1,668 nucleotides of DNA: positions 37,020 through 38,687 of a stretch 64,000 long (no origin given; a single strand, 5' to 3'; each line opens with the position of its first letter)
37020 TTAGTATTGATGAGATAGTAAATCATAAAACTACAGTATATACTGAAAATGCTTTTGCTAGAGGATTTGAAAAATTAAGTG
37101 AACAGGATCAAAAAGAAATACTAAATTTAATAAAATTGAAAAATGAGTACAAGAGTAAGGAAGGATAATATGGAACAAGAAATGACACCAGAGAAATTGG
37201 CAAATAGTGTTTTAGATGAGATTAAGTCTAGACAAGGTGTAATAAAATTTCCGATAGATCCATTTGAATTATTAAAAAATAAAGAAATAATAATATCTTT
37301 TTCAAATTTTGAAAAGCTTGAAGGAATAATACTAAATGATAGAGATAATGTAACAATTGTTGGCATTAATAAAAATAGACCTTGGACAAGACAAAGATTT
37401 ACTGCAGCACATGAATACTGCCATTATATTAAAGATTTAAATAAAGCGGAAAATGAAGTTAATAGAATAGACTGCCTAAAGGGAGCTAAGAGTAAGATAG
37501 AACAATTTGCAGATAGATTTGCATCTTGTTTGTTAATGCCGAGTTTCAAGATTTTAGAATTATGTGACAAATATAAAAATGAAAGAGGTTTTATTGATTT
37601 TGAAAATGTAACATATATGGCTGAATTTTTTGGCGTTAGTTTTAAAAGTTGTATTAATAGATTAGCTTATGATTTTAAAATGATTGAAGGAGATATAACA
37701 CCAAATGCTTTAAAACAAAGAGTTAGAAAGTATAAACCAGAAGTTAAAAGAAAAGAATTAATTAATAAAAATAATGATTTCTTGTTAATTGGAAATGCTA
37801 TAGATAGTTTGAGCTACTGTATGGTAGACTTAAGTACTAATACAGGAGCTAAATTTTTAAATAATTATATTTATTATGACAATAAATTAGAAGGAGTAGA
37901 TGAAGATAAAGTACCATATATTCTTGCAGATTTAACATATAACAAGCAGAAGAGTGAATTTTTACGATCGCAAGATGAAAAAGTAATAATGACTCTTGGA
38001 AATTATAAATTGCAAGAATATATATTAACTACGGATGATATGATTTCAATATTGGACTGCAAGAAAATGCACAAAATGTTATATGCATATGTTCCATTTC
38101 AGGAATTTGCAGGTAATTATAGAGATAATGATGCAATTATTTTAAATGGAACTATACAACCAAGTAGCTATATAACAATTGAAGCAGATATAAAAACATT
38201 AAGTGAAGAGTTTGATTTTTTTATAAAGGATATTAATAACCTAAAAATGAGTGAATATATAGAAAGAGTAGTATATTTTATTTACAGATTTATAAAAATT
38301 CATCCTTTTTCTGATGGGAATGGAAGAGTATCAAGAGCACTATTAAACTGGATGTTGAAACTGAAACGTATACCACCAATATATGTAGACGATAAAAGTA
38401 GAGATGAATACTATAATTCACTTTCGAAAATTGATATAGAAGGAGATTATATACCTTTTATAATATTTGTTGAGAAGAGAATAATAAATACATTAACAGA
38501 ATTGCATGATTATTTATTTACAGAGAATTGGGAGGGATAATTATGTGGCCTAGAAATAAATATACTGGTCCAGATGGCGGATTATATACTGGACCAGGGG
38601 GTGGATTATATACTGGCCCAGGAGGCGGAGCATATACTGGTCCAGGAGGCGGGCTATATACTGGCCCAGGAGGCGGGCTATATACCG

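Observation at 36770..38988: XRE repressor, ImmA/IrrE::Fic fusion and (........)x11 protein: an uncharacterised three-gene module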

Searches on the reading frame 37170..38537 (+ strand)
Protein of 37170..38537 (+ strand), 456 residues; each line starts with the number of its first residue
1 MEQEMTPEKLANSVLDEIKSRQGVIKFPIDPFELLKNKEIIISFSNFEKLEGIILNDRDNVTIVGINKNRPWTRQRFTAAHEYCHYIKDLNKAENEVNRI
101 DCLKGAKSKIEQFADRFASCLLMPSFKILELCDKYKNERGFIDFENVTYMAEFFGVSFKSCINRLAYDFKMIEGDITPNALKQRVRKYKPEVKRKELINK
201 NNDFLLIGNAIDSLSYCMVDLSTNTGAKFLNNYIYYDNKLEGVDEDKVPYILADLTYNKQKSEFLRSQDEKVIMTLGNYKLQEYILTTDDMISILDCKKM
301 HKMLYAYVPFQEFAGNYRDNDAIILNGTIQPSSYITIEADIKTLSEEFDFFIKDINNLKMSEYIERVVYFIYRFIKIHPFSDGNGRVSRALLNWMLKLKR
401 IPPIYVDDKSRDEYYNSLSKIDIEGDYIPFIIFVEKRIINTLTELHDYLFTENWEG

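Call 6: search_protein_families(library=pfam, proteins=[window:37170-38537:+], max_evalue=0.1)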
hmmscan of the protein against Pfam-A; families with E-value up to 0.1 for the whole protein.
window:37170-38537:+ (456 aa): 2 families
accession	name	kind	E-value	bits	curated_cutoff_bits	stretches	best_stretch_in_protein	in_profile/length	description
PF02661.23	Fic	-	4.2e-14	53.6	24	1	296-396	6-93/93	Fic/DOC family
PF06114.19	Peptidase_M78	-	4.9e-13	49.4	22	1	60-165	27-122/123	IrrE N-terminal-like domain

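Call 7: search_protein_families(library=padloc, proteins=[window:37170-38537:+], max_evalue=0.1)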
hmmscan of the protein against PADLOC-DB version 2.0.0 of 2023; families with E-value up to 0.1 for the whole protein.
window:37170-38537:+ (456 aa): 28 families (the best 25 are shown)
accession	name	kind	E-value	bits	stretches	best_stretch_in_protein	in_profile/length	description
PDLC04141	capP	-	6.1e-28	95.9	1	12-166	6-151/242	capP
PDLC04837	PDC-S04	-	6e-18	63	1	230-436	26-222/234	-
PDLC04836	PDC-S04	-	9.1e-18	62.3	1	234-428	30-219/244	-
PDLC04840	PDC-S04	-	2e-16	58.4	1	286-425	68-203/227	-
PDLC03963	SoFic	-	2e-16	58.3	1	289-444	111-266/361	-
PDLC04839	PDC-S04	-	2.2e-16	58.1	1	280-436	49-200/205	-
PDLC04776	PDC-M69B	-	6.3e-15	53.6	1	9-200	17-205/272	-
PDLC04838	PDC-S04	-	1.2e-09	36.2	1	290-399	61-165/209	-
PDLC03947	RmrA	-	2.7e-08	31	1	33-125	164-254/383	-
PDLC03954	RmrA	-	4.7e-08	30.3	1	19-129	149-258/380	-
PDLC03950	RmrA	-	6.5e-08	29.9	1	59-146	180-262/369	-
PDLC04966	PDC-S24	-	2.3e-07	28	1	372-400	312-340/497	-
PDLC03944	RmrA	-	4.6e-07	27.2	1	54-137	178-257/384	-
PDLC03951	RmrA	-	4.8e-07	27.1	1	67-173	198-289/400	-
PDLC03956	RmrA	-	2.1e-06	25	1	67-177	198-294/399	-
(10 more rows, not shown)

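Call 8: search_protein_families(library=ncbifam, proteins=[window:37170-38537:+], max_evalue=0.1)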
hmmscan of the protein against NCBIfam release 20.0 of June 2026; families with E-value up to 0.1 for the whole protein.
window:37170-38537:+ (456 aa): 8 families
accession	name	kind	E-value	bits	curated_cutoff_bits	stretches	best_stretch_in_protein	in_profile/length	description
TIGR02613.1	mob_myst_B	hypoth_equivalog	1.3e-07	31.7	124.4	1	288-405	45-150/186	mobile mystery protein B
NF046030.1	ProtAdlyltaseSoFic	equivalog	2e-07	30.3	550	1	339-441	157-262/361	protein adenylyltransferase Fic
NF041381.1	XopAC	subfamily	2.1e-05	23.5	450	1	353-411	368-426/451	XopAC/AvrAC family type III secretion system effector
NF045983.1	ProtAdnltaseVbhT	equivalog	0.0001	21.5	800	1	296-393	58-150/419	type II toxin-antitoxin system protein adenylyltransferase VbhT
NF052239.1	antitox_spr1629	equivalog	0.00011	21.4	335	1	60-136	193-264/377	spr1629 family repressor/antitoxin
NF046029.1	ProtAdlyltaseNmFic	equivalog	0.00019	21.2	230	1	296-423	31-142/177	protein adenylyltransferase Fic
NF007672.0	PRK10347.1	equivalog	0.0012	18.6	181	1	297-392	59-149/200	putative adenosine monophosphate-protein transferase Fic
TIGR01550.1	DOC_P1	subfamily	0.0014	18.7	38.65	1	368-398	56-86/122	type II toxin-antitoxin system death-on-curing family toxin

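Call 32: find_homologous_proteins(query=window:37170-38537:+, max_evalue=0.001)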
Query window:37170-38537:+ (456 aa): 321 proteins with E <= 0.001 among 6953 candidates; the best 120 are listed.
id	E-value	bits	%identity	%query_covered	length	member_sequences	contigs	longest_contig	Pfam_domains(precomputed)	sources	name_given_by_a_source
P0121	1.2e-282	956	91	100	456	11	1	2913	PF06114.20,PF02661.24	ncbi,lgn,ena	-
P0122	1.7e-255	866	81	100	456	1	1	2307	PF06114.20,PF02661.24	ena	-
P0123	2.4e-255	866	81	100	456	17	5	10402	PF06114.20,PF02661.24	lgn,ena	-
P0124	2.9e-255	865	82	100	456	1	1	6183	PF06114.20,PF02661.24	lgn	-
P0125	1.2e-218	745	71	98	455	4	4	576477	PF06114.20,PF02661.24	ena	-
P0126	9.7e-211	719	67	99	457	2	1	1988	PF06114.20,PF02661.24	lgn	-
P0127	7.7e-208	709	67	100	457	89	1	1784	PF06114.20,PF02661.24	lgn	-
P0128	1.2e-207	708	67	100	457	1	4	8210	PF06114.20,PF02661.24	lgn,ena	-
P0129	5.2e-207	706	66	100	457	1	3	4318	PF06114.20,PF02661.24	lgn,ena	-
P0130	1.2e-206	705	93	73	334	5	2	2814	PF02661.24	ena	-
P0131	3.8e-205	700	65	100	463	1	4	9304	PF06114.20,PF02661.24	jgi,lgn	jgi:Zn-dependent peptidase ImmA (M78 family)/fido (protein-threonine AMPylation protein)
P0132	1.5e-203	695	65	100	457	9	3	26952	PF06114.20,PF02661.24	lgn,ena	-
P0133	1.8e-203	695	65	100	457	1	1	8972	PF06114.20,PF02661.24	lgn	-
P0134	3.7e-202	690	64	100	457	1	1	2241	PF06114.20,PF02661.24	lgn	-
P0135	3.7e-202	690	64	100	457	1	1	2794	PF06114.20,PF02661.24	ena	-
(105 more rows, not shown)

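Call 34: find_related_loci(query=A4, collection=metagenome_contigs, flank=4000)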
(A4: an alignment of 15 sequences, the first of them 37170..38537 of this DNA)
Query A4 (456 aa) in metagenome_contigs; peptide patterns used: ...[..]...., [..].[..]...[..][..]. (x = any residue, [..] = any of these).
600 stretches matched a pattern (row limit reached: there are more); 365 encode a relative of the query (tblastn E <= 1e-3); the best 80 are kept; 80 distinct loci.
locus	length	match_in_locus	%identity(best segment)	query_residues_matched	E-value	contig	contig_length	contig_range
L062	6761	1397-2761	67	1-455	0e+0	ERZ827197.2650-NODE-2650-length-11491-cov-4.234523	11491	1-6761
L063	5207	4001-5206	66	1-402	0e+0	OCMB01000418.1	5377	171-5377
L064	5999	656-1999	57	5-452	4e-178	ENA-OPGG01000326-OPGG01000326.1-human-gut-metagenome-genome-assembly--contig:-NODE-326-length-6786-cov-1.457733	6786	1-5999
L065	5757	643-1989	52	5-452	2e-162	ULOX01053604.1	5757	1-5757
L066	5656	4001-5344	52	5-451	3e-159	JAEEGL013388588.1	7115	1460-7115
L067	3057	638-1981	52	5-451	3e-167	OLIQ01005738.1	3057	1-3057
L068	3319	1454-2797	52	5-451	7e-166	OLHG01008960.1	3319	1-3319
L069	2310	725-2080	50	2-452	4e-164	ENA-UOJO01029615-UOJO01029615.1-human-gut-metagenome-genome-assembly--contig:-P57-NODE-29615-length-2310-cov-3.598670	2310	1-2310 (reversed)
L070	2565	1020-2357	49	2-446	5e-150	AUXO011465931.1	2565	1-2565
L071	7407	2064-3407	45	3-444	7e-125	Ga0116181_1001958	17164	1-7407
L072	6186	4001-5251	40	8-427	8e-94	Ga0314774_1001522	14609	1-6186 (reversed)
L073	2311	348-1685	39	6-453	9e-98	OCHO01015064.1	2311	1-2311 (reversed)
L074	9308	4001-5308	39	6-443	5e-93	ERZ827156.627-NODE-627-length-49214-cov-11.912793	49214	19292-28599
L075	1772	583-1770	39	6-404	4e-98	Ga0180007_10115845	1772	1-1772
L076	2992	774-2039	37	27-448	2e-87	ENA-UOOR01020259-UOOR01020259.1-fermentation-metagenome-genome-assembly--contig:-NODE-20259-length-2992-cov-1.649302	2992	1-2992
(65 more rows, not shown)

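Call 35: find_related_loci(query=A4, collection=viral_contigs, flank=6000)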
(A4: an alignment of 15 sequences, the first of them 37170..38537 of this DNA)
Query A4 (456 aa) in viral_contigs; peptide patterns used: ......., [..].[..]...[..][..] (x = any residue, [..] = any of these).
28 stretches matched a pattern; 6 encode a relative of the query (tblastn E <= 1e-3); 6 distinct loci.
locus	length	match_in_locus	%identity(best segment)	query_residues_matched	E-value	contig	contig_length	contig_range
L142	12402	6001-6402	27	27-165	2e-7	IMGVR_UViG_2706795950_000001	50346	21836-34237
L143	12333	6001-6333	33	22-125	2e-7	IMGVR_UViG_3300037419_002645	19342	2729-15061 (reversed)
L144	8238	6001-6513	26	9-170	2e-5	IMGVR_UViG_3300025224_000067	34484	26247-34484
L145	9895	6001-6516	28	17-174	6e-5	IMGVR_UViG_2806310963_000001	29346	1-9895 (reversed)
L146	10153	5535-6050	28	17-174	6e-5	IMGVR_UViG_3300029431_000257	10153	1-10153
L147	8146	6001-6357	28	24-124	8e-5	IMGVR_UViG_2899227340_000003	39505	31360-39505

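Call 56: predict_structure(alignment_id=A5)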
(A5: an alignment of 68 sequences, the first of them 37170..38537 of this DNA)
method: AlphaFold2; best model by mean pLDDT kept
length: 456 residues; sequences in the alignment: 68
mean_pLDDT: 90.0   pTM: 0.88
mean pLDDT of the five models: 90.0, 88.7, 88.1, 88.0, 84.8
residues with pLDDT >= 90: 323; 70-90: 108; 50-70: 17; < 50: 8
segments of 3 or more residues with pLDDT < 50: 452-456
pLDDT, mean of each block of 10 residues (from residue 1): 80 96 92 94 92 93 93 93 95 86 92 97 97 96 96 94 96 94 93 87 89 80 66 91 78 88 90 92 89 91 92 91 80 95 97 91 97 96 93 92 92 94 95 94 69 40
secondary structure, 60 per line:
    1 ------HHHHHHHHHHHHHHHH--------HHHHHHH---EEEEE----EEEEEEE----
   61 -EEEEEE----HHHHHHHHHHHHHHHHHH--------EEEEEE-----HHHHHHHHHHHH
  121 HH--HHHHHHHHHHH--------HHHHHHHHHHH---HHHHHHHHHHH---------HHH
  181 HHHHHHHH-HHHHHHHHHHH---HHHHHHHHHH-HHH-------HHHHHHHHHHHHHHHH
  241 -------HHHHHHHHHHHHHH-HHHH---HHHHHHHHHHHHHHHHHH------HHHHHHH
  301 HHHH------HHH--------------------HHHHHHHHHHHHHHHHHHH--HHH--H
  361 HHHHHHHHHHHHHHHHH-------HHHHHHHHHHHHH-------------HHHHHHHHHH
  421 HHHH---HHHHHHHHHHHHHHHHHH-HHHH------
elements in order: H7-22 H31-37 E41-45 E50-56 E62-67 H72-89 E98-103 H109-122 H125-135 H144-154 H158-168 H178-188 H190-200 H204-213 H225-240 H248-261 H263-266 H270-287 H294-304 H334-352 H360-377 H385-397 H411-424 H428-445 H447-450

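Call 58: fold_search(model_id=the predicted structure, library=pdb)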
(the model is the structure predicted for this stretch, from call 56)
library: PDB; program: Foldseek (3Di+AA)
matches with E <= 10: 159; with E <= 0.001: 39
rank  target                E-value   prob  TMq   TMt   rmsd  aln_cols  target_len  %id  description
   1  6i7k                  2.1e-09  1.00  0.43  0.58  14.5       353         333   22  Crystal structure of monomeric FICD mutant L258D complexed with MgATP (released 2019-09-25)
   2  6i7l                  2.9e-09  1.00  0.44  0.58  14.6       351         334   22  Crystal structure of monomeric FICD mutant L258D complexed with MgAMP-PNP (released 2019-09-25)
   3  6i7g_B                6.4e-09  1.00  0.43  0.56  12.9       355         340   21  Crystal structure of dimeric wild type FICD complexed with ATP (released 2019-09-25)
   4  6i7j                  7.7e-09  1.00  0.40  0.53  15.6       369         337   21  Crystal structure of monomeric FICD mutant L258D (released 2019-09-25)
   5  6i7h                  1.2e-08  1.00  0.45  0.60  13.7       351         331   22  Crystal structure of dimeric FICD mutant K256S (released 2019-09-25)
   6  4u0u_A                1.2e-08  1.00  0.44  0.58  13.8       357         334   21  Wild type eukaryotic fic domain containing protein with ADP (released 2014-12-10)
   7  4u0s_B                1.5e-08  1.00  0.44  0.61  12.9       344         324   22  Structure of Eukaryotic fic domain containing protein with ADP (released 2014-12-10)
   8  4u04_A                1.5e-08  1.00  0.40  0.56  12.0       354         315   21  Structure of a eukaryotic fic domain containing protein (released 2014-12-10)
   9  6i7i                  1.9e-08  1.00  0.43  0.58  13.5       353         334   21  Crystal structure of dimeric FICD mutant K256A complexed with MgATP (released 2019-09-25)
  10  4u0z_C                2.4e-08  1.00  0.43  0.59  13.0       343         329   21  Eukaryotic Fic Domain containing protein with bound APCPP (released 2014-12-10)
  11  4u04_B                2.4e-08  1.00  0.41  0.56  16.9       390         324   19  Structure of a eukaryotic fic domain containing protein (released 2014-12-10)
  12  4u0z_F                2.5e-08  1.00  0.45  0.62  12.7       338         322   21  Eukaryotic Fic Domain containing protein with bound APCPP (released 2014-12-10)
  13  4u0s_A                2.5e-08  1.00  0.44  0.61  11.8       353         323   20  Structure of Eukaryotic fic domain containing protein with ADP (released 2014-12-10)
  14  4u0z_H                2.6e-08  1.00  0.44  0.61  12.3       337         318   22  Eukaryotic Fic Domain containing protein with bound APCPP (released 2014-12-10)
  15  4u0z_A                2.8e-08  1.00  0.45  0.62  12.7       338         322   21  Eukaryotic Fic Domain containing protein with bound APCPP (released 2014-12-10)
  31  7t5t                  1.1e-05  1.00  0.29  0.45   4.0       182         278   24  Structure of Thauera sp. K11 CapP (released 2022-09-14)
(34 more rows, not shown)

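Call 73: find_encoding_contigs(protein=window:37170-38537:+, flank=3000, max_places=4)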
Protein window:37170-38537:+ (456 aa): 11 contigs read that carry it; 4 places shown.
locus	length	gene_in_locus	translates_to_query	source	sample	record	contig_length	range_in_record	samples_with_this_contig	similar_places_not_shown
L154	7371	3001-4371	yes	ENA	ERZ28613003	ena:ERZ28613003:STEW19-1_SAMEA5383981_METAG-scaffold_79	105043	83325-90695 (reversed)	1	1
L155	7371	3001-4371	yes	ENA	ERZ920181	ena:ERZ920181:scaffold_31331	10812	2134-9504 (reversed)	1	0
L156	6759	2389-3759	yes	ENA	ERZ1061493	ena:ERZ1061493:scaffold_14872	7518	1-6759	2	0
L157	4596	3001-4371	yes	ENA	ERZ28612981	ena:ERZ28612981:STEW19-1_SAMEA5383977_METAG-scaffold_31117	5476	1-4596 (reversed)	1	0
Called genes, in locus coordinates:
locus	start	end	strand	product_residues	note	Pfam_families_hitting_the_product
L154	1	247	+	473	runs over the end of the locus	PF03747:ADP_ribosyl_GH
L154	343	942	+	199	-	PF11667:DUF3267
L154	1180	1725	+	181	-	PF04542:Sigma70_r2 (faint), PF08281:Sigma70_r4_2, PF04545:Sigma70_r4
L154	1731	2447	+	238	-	PF01551:Peptidase_M23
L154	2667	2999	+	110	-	PF12844:HTH_19, PF13560:HTH_31, PF01381:HTH_3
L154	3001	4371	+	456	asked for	PF06114:Peptidase_M78, PF02661:Fic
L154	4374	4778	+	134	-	-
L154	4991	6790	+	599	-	PF02384:N6_Mtase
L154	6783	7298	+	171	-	-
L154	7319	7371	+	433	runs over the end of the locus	PF09903:DUF2130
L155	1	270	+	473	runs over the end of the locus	PF03747:ADP_ribosyl_GH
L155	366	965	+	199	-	PF11667:DUF3267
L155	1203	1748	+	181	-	PF04542:Sigma70_r2 (faint), PF08281:Sigma70_r4_2, PF04545:Sigma70_r4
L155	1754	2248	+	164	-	-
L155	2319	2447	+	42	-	PF01551:Peptidase_M23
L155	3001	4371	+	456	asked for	PF06114:Peptidase_M78, PF02661:Fic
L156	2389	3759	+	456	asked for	PF06114:Peptidase_M78, PF02661:Fic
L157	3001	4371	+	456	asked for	PF06114:Peptidase_M78, PF02661:Fic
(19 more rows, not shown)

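Call 74: find_encoding_contigs(protein=P0125, flank=6000, max_places=3)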
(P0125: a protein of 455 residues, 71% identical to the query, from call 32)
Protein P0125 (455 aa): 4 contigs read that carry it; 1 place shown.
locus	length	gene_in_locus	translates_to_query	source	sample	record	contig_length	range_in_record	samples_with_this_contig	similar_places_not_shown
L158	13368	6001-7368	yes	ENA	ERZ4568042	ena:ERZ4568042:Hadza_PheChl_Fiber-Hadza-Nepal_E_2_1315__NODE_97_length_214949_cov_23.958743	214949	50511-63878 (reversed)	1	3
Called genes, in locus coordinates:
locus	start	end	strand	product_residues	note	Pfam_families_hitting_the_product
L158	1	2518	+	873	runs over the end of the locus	PF00690:Cation_ATPase_N, PF00122:E1-E2_ATPase, PF00702:Hydrolase, PF13246:Cation_ATPase, PF00689:Cation_ATPase_C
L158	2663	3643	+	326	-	PF13638:PIN_4 (faint)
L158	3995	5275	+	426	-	PF02397:Bac_transf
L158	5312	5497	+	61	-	-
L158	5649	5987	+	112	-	PF12844:HTH_19, PF13560:HTH_31, PF01381:HTH_3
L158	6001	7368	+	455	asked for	PF06114:Peptidase_M78, PF02661:Fic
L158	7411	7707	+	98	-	-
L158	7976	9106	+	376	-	PF13439:Glyco_transf_4, PF13579:Glyco_trans_4_4 (weak), PF00534:Glycos_transf_1, PF13692:Glyco_trans_1_4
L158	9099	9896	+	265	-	PF00535:Glycos_transf_2, PF10111:Glyco_tranf_2_2, PF13641:Glyco_tranf_2_3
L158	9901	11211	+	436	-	-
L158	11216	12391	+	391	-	-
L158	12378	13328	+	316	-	PF00535:Glycos_transf_2, PF10111:Glyco_tranf_2_2, PF13641:Glyco_tranf_2_3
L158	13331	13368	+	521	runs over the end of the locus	PF01943:Polysacc_synt (weak)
